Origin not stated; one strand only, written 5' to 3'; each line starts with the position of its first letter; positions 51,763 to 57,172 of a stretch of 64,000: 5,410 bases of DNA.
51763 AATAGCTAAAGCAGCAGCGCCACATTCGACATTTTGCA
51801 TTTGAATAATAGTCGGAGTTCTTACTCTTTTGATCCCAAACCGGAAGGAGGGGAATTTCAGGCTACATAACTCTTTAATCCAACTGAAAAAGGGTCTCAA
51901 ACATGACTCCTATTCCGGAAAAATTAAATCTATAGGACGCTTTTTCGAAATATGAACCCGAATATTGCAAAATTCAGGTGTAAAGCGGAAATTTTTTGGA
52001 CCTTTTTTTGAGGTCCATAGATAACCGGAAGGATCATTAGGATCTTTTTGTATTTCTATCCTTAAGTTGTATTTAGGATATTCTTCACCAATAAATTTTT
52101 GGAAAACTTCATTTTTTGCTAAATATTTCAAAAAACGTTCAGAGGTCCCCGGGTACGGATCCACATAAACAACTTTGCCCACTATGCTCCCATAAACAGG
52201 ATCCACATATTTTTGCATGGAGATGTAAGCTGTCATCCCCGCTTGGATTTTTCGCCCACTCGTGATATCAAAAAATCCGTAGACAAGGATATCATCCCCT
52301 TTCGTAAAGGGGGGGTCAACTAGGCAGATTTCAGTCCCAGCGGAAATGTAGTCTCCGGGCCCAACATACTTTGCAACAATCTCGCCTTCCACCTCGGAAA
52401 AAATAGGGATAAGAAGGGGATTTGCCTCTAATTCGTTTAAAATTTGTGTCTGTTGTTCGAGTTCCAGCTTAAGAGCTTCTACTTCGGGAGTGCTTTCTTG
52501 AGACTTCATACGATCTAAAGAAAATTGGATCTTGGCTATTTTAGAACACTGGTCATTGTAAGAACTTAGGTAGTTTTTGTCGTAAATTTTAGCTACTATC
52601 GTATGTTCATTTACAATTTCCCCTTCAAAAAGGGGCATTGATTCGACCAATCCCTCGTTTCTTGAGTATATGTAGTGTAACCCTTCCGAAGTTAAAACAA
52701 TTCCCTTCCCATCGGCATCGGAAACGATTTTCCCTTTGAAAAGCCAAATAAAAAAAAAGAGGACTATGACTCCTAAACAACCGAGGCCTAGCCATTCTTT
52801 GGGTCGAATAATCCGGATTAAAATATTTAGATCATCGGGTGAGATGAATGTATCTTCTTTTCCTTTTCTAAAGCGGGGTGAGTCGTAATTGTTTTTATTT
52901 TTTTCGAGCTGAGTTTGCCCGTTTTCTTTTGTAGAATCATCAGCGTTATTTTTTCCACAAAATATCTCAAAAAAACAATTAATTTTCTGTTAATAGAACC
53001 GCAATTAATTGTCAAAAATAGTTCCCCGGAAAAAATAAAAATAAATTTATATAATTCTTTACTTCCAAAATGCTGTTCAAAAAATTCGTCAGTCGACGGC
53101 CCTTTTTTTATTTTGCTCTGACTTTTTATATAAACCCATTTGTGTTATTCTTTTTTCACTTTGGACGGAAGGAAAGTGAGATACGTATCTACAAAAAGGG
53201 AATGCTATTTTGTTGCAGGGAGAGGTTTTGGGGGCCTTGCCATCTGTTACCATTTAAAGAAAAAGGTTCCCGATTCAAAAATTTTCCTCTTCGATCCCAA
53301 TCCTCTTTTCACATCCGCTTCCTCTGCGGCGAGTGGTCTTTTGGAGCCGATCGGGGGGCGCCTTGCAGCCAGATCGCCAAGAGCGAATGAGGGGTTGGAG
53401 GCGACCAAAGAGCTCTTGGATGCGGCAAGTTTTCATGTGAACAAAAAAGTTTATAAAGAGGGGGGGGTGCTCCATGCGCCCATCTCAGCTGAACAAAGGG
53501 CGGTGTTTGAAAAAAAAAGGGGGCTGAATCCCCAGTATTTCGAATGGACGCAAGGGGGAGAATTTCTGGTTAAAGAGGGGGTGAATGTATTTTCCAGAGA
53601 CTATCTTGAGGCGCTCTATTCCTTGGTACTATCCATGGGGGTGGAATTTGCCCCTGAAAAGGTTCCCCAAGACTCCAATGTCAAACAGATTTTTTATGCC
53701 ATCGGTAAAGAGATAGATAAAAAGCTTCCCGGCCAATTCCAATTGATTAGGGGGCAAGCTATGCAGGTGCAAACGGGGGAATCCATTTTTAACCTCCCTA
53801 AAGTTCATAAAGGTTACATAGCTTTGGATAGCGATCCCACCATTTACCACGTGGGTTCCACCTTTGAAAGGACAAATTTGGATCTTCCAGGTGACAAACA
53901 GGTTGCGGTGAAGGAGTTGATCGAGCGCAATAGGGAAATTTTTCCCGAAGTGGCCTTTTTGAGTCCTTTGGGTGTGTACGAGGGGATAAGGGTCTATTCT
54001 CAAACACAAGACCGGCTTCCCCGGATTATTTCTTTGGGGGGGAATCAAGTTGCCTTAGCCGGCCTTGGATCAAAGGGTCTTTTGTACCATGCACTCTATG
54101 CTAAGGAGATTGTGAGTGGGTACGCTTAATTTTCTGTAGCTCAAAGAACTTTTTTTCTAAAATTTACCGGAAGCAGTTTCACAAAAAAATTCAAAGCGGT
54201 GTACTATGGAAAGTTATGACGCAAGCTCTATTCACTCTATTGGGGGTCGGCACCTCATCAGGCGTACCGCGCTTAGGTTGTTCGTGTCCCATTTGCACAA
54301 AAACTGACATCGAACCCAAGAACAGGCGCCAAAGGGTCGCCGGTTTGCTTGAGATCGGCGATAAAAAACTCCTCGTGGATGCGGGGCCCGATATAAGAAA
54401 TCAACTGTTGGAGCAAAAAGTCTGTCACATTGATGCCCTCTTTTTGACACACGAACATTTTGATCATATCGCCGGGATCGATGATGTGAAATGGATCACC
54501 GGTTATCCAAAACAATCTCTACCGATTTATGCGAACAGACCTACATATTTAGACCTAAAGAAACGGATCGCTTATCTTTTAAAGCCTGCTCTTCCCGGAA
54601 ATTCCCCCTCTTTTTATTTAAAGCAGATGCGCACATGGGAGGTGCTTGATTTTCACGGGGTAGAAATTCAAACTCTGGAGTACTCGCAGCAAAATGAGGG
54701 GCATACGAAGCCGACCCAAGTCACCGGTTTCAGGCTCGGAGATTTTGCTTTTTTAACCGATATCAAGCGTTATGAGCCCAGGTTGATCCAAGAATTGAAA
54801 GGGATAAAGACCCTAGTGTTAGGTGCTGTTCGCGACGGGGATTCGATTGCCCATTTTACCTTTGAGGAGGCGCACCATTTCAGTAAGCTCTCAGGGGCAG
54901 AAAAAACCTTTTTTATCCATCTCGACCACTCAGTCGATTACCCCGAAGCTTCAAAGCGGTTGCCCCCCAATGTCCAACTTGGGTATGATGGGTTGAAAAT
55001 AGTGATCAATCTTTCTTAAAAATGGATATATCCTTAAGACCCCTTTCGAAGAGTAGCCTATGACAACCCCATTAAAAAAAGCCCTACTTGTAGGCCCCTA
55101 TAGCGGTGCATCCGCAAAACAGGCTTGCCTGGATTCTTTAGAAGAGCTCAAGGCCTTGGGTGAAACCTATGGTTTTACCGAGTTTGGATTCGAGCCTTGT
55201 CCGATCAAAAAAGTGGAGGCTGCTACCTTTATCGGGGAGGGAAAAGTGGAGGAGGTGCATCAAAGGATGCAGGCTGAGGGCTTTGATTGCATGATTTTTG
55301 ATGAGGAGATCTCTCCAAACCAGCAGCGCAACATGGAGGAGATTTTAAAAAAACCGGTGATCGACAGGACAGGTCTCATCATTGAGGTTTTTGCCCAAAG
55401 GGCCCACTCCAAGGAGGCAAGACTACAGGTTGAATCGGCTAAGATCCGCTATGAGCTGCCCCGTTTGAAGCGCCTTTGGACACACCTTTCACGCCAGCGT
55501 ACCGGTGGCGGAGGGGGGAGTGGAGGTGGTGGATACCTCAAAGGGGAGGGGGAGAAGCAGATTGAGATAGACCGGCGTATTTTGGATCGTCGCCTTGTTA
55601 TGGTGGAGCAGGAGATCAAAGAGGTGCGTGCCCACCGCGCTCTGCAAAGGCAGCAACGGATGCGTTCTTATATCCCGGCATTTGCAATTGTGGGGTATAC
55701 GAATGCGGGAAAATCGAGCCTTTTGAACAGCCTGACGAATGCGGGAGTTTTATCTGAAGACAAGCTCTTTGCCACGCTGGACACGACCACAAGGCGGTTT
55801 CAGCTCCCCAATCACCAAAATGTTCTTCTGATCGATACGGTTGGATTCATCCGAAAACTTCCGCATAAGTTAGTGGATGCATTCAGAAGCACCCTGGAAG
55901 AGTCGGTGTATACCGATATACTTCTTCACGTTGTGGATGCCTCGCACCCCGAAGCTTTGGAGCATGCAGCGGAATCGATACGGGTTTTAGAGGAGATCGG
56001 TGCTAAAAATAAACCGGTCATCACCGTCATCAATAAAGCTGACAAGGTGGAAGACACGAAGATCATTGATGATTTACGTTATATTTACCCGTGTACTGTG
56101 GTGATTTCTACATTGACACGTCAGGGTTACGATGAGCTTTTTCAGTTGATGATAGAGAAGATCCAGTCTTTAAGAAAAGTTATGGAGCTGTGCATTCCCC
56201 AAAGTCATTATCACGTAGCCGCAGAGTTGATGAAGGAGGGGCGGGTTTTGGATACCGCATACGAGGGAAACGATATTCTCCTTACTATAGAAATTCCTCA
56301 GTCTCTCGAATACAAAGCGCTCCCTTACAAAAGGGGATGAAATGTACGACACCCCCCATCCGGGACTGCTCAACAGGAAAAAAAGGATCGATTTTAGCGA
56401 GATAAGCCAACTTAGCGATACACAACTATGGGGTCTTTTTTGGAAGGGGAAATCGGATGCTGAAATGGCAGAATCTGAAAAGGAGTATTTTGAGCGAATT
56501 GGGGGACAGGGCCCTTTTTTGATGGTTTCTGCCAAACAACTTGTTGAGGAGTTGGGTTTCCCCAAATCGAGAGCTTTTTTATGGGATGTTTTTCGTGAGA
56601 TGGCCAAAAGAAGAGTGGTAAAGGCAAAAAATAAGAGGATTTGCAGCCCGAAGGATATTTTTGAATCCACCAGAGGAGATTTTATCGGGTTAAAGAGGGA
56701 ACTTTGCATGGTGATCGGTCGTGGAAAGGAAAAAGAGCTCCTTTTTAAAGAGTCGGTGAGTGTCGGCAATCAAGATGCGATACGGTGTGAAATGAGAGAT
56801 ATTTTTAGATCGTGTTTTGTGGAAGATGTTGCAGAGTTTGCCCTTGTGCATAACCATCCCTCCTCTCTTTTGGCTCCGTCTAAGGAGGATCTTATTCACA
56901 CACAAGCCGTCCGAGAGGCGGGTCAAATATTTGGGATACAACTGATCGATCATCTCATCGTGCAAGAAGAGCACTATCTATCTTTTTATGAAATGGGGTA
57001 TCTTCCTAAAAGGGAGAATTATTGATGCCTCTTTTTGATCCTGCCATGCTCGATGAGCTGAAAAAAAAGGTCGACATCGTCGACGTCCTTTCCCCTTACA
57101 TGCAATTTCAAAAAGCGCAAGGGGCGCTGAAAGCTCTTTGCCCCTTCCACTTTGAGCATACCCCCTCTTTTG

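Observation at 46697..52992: Three-gene Gly-Gly-leader peptide export cassette with no visible substrate gene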

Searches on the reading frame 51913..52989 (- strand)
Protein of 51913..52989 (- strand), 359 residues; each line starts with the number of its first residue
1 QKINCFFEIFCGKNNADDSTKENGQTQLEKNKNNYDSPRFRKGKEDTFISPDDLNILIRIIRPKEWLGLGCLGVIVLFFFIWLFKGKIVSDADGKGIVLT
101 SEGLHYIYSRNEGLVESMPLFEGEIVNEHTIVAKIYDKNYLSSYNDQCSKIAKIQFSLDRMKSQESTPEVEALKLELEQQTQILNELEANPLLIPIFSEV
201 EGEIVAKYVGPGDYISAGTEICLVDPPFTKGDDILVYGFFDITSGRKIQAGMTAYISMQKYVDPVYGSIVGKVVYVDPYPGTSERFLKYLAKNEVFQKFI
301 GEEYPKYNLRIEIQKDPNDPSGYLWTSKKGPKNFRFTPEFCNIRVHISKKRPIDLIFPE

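Call 8: search_protein_families(library=ncbifam, proteins=[window:51913-52989:-], max_evalue=0.001)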
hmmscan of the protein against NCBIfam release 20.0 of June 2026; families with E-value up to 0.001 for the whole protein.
window:51913-52989:- (359 aa): 3 families
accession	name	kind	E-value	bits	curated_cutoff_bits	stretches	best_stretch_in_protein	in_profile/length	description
TIGR03794.1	NHLM_micro_HlyD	equivalog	1.2e-47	162.8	156.2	2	169-358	228-417/421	NHLP bacteriocin system secretion protein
TIGR01843.1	type_I_hlyD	subfamily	2.4e-07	30.1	208.65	1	65-167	4-107/422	HlyD family type I secretion periplasmic adaptor subunit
TIGR00999.1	8a0102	subfamily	0.0009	18.4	319.3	0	152-288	56-179/271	CzcB/NccB family metal efflux transporter periplasmic adaptor subunit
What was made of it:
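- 51910..52970 (-): HlyD-like periplasmic adaptor gene, disrupted by a 1-nt frameshift. Orthologs are 356 aa. The helical hairpin is shortened: TIGR03794 positions about 117-227 are unmatched. Frame-corrected translation scores 162.8 bits on TIGR03794 against cut-off 156.2, in two stretches (call 8).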

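Call 9: search_protein_families(library=pfam, proteins=[window:51913-52989:-], max_evalue=0.01)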
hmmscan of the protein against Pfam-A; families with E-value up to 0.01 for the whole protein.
window:51913-52989:- (359 aa): 1 family
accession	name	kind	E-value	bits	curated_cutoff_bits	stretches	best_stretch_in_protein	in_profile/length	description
PF13437.12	HlyD_3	-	4.1e-07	31.1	22.2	1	196-292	2-92/106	HlyD family secretion protein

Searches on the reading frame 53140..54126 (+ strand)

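Call 19: search_protein_families(library=pfam, proteins=[window:53140-54126:+], max_evalue=0.001)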
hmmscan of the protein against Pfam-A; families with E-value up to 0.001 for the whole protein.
window:53140-54126:+ (329 aa): 1 family
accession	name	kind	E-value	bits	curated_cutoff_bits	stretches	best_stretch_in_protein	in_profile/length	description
PF01266.30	DAO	-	7.4e-13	49.2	27.9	1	25-325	4-351/353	FAD dependent oxidoreductase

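Call 102: search_protein_families(library=ncbifam, proteins=[window:53140-54126:+], max_evalue=0.001)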
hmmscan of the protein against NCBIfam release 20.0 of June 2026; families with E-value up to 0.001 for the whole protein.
window:53140-54126:+ (329 aa): 3 families
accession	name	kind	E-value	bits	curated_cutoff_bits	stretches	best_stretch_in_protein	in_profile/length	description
TIGR02352.1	thiamin_ThiO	equivalog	5.4e-10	38.9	250.8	1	131-325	130-344/351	glycine oxidase ThiO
TIGR03197.1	MnmC_Cterm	equivalog_domain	8.3e-06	25.1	174.2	0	199-294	213-311/400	FAD-dependent 5-carboxymethylaminomethyl-2-thiouridine(34) oxidoreductase MnmC1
NF002480.1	PRK01747.1-1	equivalog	0.00094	17.7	540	0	200-296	463-562/645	bifunctional tRNA (5-methylaminomethyl-2-thiouridine)(34)-methyltransferase MnmC2/FAD-dependent 5-carboxymethylaminomethyl-2-thiouridine(34)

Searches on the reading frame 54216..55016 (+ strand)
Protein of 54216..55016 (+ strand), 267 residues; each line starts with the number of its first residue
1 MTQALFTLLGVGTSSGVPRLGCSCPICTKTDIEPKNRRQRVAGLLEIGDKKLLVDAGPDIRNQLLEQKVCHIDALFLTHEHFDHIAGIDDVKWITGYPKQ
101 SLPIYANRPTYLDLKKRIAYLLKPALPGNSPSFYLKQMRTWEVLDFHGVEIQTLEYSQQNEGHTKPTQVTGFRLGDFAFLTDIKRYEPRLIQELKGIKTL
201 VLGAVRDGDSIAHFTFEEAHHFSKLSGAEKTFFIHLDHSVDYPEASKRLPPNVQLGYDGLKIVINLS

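Call 19: search_protein_families(library=pfam, proteins=[window:54216-55016:+], max_evalue=0.001)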
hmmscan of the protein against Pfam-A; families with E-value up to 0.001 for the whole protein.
window:54216-55016:+ (267 aa): 2 families
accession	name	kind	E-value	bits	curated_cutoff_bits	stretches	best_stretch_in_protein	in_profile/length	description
PF12706.13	Lactamase_B_2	-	2.8e-26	92.8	27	1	52-235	3-199/200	Beta-lactamase superfamily domain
PF00753.33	Lactamase_B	-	1.7e-12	48.2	22.7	1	38-150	4-117/196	Metallo-beta-lactamase superfamily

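Call 102: search_protein_families(library=ncbifam, proteins=[window:54216-55016:+], max_evalue=0.001)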
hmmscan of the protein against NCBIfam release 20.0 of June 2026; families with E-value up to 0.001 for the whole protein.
window:54216-55016:+ (267 aa): 10 families
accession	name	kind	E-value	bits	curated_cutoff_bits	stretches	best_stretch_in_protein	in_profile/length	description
NF038231.1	MBL_Geo_Pelo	equivalog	6.4e-57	193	360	1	7-262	3-249/250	GPMC system MBL fold metallohydrolase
NF002553.0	PRK02113.1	equivalog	1.4e-54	185.2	386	1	7-264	4-252/252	MBL fold metallo-hydrolase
TIGR03307.1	PhnP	equivalog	1.3e-22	80.4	272.25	1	6-261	3-248/249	phosphonate metabolism protein PhnP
TIGR02651.1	RNase_Z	equivalog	5e-10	38.9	292.95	1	34-89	12-69/302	ribonuclease Z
TIGR02108.2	PQQ_syn_pqqB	equivalog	1.6e-09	37.7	245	1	7-201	3-213/298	pyrroloquinoline quinone biosynthesis protein PqqB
NF000801.0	PRK00055.1-3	equivalog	1.1e-08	34.5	252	1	34-88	14-70/307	ribonuclease Z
NF002558.0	PRK02126.1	subfamily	2.2e-07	30.2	315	1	48-91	26-67/345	ribonuclease Z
NF049846.1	blaAHM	exception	3e-05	23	590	1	44-91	77-129/304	AHM family subclass B3-like metallo-beta-lactamase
NF000806.0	PRK00055.2-4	equivalog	0.00011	21.5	363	1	34-104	14-89/280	ribonuclease Z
NF012229.1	bla_class_B_core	domain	0.00057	20.1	100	1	66-166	46-132/139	metallo-beta-lactamase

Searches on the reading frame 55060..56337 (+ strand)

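Call 19: search_protein_families(library=pfam, proteins=[window:55060-56337:+], max_evalue=0.001)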
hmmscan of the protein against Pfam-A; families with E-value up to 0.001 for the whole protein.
window:55060-56337:+ (426 aa): 8 families
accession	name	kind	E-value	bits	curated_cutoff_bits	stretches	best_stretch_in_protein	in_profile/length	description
PF16360.10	GTP-bdg_M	-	3.3e-25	88.9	29.5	1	114-200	1-79/79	GTP-binding GTPase Middle Region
PF13167.11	GTP-bdg_N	-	2e-24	86.4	25.4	1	25-112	2-89/89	GTP-binding GTPase N-terminal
PF01926.29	MMR_HSR1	-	1.9e-22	79.9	21.9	1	208-326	2-113/113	50S ribosome-binding GTPase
PF00350.29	Dynamin_N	-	3.6e-07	30.8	27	0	209-239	2-32/168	Dynamin family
PF03193.22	RsgA_GTPase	-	9e-07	29.3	30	0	208-263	109-168/174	RsgA GTPase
PF02421.24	FeoB_N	-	3.1e-06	27.2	27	1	208-360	3-152/156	Ferrous iron transport protein B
PF00009.33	GTP_EFTU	-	4.2e-05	23.6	26.5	0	239-336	56-143/188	Elongation factor Tu GTP binding domain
PF02492.25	cobW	-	0.00021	21.4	20.7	0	247-337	81-163/180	CobW/HypB/UreG, nucleotide-binding domain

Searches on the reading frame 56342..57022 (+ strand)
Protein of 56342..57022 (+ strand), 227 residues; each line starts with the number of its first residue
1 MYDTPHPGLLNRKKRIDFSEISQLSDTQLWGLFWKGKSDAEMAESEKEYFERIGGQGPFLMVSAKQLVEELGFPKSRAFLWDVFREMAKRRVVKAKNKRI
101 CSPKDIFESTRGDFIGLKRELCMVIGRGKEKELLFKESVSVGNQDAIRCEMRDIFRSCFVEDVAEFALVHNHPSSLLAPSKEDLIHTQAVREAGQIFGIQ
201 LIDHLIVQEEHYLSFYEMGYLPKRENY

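Call 19: search_protein_families(library=pfam, proteins=[window:56342-57022:+], max_evalue=0.001)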
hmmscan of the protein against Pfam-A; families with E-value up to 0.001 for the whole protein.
window:56342-57022:+ (227 aa): 1 family
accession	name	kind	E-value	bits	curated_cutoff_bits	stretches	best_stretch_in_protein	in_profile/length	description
PF04002.20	RadC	-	4e-25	88.5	22.1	1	101-219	2-120/121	RadC-like JAB domain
